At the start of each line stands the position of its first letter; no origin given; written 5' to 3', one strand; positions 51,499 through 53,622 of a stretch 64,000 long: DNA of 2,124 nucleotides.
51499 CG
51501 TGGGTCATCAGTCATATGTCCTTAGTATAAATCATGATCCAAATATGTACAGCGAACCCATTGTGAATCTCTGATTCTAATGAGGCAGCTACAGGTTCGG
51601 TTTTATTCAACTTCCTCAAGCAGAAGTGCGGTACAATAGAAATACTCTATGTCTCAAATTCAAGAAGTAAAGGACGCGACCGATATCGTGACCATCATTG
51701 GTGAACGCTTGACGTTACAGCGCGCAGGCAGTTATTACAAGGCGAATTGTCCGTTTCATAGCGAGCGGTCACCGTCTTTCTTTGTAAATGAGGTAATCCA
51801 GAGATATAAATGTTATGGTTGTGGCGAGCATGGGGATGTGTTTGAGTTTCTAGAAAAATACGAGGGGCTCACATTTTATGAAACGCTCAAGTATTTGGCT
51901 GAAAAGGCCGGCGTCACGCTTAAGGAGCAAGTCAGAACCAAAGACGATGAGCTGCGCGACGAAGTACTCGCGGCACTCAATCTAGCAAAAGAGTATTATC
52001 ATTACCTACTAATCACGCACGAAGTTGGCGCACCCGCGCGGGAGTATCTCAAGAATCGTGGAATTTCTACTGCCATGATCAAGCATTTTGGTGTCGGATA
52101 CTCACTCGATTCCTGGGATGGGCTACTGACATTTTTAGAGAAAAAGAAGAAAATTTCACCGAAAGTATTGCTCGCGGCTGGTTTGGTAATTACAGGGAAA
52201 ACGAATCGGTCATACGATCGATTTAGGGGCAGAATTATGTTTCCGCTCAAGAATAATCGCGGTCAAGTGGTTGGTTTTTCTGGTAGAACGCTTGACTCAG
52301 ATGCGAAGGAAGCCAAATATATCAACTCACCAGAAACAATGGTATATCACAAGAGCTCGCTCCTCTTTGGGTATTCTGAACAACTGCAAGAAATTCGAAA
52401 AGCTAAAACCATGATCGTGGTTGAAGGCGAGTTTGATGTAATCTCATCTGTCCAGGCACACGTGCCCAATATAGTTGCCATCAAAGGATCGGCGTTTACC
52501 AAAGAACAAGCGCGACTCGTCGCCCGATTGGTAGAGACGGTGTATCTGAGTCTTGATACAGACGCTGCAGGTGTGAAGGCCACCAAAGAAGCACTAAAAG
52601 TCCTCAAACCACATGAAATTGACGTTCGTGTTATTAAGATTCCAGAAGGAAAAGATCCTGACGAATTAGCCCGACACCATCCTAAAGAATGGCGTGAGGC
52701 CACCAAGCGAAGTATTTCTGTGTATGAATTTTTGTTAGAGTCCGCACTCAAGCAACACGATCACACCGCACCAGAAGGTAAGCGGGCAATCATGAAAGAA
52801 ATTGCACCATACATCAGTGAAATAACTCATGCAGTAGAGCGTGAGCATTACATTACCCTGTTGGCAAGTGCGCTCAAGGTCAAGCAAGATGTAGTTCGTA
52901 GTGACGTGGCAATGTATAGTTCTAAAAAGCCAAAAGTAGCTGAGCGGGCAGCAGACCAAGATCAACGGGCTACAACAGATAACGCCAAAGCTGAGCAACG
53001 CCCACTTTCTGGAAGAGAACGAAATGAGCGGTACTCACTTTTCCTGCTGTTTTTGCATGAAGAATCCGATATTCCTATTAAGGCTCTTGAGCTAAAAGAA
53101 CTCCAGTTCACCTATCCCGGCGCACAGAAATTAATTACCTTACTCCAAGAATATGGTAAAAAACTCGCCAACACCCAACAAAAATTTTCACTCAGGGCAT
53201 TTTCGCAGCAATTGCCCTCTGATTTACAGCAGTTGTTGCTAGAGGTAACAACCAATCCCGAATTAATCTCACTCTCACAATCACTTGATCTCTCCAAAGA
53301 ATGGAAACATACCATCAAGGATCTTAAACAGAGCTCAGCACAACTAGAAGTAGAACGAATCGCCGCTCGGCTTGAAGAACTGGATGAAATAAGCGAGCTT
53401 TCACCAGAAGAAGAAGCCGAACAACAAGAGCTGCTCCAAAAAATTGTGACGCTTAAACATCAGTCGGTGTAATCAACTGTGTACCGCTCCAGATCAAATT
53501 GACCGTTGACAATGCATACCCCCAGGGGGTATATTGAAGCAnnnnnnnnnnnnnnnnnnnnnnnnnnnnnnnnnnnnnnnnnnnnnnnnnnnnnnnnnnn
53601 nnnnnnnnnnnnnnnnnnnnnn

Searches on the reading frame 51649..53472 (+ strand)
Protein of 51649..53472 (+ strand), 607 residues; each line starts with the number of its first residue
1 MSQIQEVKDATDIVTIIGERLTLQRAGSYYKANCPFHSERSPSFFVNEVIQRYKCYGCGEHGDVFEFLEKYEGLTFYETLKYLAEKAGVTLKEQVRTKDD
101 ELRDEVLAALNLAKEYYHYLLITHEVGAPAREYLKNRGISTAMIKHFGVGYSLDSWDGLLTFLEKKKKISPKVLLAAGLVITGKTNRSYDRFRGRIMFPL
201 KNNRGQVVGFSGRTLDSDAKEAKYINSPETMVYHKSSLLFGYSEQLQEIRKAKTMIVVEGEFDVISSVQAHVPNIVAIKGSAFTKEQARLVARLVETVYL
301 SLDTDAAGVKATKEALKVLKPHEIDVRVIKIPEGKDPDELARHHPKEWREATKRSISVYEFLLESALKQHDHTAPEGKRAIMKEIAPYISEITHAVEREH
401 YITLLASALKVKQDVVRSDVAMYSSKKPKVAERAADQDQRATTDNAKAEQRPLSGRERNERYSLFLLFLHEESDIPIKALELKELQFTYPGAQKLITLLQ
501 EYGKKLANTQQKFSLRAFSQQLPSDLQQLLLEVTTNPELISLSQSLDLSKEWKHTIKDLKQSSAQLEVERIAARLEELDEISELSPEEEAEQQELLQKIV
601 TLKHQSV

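Call 3: search_protein_families(library=pfam, proteins=[window:51649-53472:+])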
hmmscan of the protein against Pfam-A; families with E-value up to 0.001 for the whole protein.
window:51649-53472:+ (607 aa): 7 families
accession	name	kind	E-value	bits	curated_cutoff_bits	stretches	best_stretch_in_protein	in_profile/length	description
PF08275.17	DNAG_N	-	7.5e-41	139.6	26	1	118-244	2-126/128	DNA primase catalytic core, N-terminal domain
PF01807.25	Zn_ribbon_DnaG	-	1.6e-30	105.3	24.9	1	3-94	5-96/98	CHC2 zinc finger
PF13155.12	Toprim_2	-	4.6e-21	75.4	22.1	1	256-340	1-87/88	Toprim-like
PF13662.12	Toprim_4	-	7.6e-13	48.9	25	1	254-329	2-84/85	Toprim domain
PF10410.14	DnaB_bind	-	9.1e-13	48.7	20.6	1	359-412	1-54/56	DnaB-helicase binding domain of primase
PF01751.28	Toprim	-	1.1e-08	35.6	23.1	1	255-329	2-94/96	Toprim domain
PF13362.12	Toprim_3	-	2.8e-06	28.1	27.2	1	255-344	2-92/95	Toprim domain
